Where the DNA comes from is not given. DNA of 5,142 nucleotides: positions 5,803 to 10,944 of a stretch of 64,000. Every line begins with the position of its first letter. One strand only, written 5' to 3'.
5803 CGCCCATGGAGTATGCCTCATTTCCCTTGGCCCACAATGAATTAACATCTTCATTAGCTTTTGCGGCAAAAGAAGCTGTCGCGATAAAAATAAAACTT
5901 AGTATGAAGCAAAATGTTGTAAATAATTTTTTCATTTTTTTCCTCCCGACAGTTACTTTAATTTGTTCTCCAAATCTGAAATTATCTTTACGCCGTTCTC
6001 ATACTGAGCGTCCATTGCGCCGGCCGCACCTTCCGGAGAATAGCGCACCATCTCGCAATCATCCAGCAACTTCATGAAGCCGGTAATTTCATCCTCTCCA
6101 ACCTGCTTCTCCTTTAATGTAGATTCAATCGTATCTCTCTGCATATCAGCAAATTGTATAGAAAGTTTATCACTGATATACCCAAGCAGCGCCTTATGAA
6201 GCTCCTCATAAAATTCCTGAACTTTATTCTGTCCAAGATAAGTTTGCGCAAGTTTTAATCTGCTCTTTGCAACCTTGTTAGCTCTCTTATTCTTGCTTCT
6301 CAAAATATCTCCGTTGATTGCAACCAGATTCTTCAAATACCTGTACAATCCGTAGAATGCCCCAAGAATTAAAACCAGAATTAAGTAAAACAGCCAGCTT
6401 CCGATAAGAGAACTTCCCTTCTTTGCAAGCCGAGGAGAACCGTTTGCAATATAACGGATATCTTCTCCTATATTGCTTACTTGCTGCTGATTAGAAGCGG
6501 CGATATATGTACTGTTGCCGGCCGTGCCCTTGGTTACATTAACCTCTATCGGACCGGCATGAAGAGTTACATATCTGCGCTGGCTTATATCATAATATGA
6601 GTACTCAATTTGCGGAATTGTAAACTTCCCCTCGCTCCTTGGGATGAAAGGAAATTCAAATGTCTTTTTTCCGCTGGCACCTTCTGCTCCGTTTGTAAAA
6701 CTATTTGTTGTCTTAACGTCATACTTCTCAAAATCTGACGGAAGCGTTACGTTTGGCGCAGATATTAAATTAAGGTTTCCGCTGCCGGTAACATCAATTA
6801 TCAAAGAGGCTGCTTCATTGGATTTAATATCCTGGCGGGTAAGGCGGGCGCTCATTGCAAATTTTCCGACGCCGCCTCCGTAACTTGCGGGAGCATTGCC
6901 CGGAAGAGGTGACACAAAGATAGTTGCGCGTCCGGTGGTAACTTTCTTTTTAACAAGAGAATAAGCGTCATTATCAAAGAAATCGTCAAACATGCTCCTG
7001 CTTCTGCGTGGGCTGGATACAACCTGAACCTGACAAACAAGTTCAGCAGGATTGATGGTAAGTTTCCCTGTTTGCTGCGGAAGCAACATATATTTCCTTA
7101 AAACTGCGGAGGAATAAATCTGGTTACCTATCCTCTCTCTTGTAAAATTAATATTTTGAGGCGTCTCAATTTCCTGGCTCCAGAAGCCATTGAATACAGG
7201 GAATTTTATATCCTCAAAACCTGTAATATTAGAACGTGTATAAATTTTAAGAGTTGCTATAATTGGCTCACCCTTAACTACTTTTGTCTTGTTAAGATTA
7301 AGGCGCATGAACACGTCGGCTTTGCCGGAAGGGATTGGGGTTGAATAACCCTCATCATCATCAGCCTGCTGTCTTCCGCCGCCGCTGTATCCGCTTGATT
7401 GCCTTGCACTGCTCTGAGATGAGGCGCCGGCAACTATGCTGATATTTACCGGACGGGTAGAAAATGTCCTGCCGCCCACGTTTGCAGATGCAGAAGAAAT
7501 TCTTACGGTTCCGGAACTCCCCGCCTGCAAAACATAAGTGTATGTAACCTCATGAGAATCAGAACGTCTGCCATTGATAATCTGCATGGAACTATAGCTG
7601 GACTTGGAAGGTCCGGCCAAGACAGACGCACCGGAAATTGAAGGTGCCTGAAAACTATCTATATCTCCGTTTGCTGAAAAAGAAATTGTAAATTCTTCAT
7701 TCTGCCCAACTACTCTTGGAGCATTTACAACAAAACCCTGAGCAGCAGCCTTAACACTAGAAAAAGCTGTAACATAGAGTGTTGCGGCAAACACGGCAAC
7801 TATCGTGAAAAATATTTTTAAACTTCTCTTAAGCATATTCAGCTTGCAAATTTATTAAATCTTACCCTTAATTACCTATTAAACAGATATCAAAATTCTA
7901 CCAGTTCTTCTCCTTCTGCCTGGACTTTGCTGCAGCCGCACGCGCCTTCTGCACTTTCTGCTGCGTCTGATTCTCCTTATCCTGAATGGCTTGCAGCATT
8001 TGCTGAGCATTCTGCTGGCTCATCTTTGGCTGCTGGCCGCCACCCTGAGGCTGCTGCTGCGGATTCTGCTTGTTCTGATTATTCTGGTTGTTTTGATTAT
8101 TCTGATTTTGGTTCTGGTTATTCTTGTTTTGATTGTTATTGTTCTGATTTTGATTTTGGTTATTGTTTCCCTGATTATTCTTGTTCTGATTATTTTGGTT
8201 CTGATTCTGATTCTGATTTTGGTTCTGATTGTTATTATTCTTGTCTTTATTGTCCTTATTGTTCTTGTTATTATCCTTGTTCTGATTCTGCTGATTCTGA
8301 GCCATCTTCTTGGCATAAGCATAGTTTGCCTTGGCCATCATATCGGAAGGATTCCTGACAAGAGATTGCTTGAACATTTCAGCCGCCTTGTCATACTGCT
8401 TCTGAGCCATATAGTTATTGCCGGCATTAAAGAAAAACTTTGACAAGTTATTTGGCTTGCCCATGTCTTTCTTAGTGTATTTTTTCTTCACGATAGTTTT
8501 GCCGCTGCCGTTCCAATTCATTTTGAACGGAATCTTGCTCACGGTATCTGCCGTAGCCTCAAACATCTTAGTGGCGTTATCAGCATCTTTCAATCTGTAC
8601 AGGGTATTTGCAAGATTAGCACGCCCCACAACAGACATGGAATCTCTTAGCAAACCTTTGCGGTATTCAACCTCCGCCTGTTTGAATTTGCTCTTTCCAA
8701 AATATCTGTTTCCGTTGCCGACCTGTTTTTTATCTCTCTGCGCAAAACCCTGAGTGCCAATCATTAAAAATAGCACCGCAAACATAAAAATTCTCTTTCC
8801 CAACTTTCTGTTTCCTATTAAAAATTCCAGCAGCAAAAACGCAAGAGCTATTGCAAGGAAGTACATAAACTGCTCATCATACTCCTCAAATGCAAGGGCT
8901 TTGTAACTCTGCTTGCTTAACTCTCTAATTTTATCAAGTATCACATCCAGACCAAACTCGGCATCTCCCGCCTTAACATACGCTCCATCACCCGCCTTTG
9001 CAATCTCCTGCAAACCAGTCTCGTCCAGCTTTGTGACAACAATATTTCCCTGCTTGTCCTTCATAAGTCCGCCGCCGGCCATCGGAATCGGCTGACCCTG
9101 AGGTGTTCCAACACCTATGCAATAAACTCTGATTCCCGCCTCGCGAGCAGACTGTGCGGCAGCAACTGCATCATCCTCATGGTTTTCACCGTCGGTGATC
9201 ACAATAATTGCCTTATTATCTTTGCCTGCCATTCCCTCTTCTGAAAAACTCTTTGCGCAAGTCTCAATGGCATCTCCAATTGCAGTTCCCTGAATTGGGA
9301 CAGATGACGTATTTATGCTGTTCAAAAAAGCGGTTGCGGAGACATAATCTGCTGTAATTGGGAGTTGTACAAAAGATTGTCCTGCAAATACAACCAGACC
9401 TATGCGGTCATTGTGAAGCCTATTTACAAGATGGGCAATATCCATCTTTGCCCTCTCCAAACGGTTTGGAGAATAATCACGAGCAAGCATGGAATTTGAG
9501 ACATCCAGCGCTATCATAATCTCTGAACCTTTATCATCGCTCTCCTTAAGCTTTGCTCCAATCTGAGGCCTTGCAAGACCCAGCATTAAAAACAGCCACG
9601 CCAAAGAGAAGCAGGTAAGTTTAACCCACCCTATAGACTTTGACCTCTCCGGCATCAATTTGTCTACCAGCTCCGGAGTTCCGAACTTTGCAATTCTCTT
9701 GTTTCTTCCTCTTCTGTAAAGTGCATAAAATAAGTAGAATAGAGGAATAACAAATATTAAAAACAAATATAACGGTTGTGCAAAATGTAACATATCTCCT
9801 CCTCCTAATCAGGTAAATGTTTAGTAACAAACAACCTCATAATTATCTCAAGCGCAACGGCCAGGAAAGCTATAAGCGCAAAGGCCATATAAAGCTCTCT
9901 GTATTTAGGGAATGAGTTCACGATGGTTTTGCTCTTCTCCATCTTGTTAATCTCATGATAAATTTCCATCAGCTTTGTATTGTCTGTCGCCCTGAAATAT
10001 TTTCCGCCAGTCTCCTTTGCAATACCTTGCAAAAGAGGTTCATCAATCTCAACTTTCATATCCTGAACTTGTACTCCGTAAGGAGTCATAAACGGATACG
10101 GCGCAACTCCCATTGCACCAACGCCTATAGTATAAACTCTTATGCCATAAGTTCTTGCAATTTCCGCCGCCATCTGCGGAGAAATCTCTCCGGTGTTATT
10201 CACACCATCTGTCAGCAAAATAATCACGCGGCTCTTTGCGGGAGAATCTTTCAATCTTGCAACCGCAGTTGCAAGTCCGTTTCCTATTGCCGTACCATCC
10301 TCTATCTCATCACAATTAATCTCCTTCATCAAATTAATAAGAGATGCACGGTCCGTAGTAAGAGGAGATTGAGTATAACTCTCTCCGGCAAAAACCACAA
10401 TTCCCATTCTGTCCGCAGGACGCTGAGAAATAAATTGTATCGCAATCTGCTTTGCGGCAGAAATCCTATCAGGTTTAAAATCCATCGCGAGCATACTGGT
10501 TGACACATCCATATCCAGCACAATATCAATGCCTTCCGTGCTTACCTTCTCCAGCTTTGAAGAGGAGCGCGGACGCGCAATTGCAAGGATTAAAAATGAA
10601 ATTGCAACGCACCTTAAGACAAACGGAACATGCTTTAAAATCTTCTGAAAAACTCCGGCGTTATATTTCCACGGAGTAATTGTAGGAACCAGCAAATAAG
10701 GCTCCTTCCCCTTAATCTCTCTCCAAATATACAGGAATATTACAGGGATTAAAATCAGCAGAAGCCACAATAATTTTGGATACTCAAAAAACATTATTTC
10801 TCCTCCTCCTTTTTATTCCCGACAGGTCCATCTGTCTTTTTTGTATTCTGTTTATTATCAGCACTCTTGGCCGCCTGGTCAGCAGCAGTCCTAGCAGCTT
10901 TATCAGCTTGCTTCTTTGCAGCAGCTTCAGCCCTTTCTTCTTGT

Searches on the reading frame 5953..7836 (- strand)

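Call 55: search_protein_families(library=pfam, proteins=[window:5953-7836:-], max_evalue=0.00001)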
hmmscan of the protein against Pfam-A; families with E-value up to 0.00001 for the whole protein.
window:5953-7836:- (627 aa): 1 family
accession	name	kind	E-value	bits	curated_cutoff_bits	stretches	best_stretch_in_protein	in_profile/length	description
PF13584.12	BatD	-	1e-39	135.5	24.1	2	38-134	3-92/92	BatD DUF11 like domain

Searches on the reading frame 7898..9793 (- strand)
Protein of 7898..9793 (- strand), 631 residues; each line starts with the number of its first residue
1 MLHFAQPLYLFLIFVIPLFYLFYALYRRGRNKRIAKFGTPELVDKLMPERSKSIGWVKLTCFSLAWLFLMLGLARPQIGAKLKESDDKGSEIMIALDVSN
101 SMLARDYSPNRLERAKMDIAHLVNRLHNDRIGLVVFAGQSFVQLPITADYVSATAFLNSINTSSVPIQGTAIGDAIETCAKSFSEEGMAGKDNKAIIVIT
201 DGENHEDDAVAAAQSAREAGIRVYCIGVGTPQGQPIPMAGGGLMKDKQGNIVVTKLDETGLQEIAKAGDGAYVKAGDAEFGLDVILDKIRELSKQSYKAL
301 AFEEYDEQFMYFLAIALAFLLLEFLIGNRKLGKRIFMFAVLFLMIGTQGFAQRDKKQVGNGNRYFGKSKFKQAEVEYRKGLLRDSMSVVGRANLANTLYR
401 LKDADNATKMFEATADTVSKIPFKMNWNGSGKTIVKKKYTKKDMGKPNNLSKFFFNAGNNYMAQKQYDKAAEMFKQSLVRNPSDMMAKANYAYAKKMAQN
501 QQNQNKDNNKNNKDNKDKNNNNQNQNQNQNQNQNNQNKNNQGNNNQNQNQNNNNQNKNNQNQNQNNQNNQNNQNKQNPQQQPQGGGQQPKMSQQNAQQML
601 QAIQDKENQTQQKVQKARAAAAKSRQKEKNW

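Call 55: search_protein_families(library=pfam, proteins=[window:7898-9793:-], max_evalue=0.00001)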
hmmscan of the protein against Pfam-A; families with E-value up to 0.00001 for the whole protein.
window:7898-9793:- (631 aa): 5 families
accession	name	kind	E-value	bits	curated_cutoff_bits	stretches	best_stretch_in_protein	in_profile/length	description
PF13519.12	VWA_2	-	3.9e-19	69.7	27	1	92-203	1-107/107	von Willebrand factor type A domain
PF00092.34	VWA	-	1.7e-18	67.9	23.8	1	92-233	2-140/174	von Willebrand factor type A domain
PF00515.34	TPR_1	-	1.2e-07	31.6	27.8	0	453-484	3-34/34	Tetratricopeptide repeat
PF07719.23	TPR_2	-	2.9e-07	30.5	27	0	453-484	3-34/34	Tetratricopeptide repeat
PF07584.16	BatA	-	5e-06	27.3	25.9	1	1-76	1-77/77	Aerotolerance regulator N-terminal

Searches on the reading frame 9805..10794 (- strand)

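Call 55: search_protein_families(library=pfam, proteins=[window:9805-10794:-], max_evalue=0.00001)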
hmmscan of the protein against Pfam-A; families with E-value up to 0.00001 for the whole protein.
window:9805-10794:- (329 aa): 4 families
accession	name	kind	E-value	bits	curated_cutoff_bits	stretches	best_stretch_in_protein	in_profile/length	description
PF13519.12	VWA_2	-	1.7e-21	77.3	27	1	93-197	3-106/107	von Willebrand factor type A domain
PF00092.34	VWA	-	3.6e-21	76.6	23.8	1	90-279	1-172/174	von Willebrand factor type A domain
PF07584.16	BatA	-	1.3e-10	42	25.9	1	1-75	1-77/77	Aerotolerance regulator N-terminal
PF04056.20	Ssl1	-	5.9e-07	29.9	27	1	95-227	2-140/193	Ssl1-like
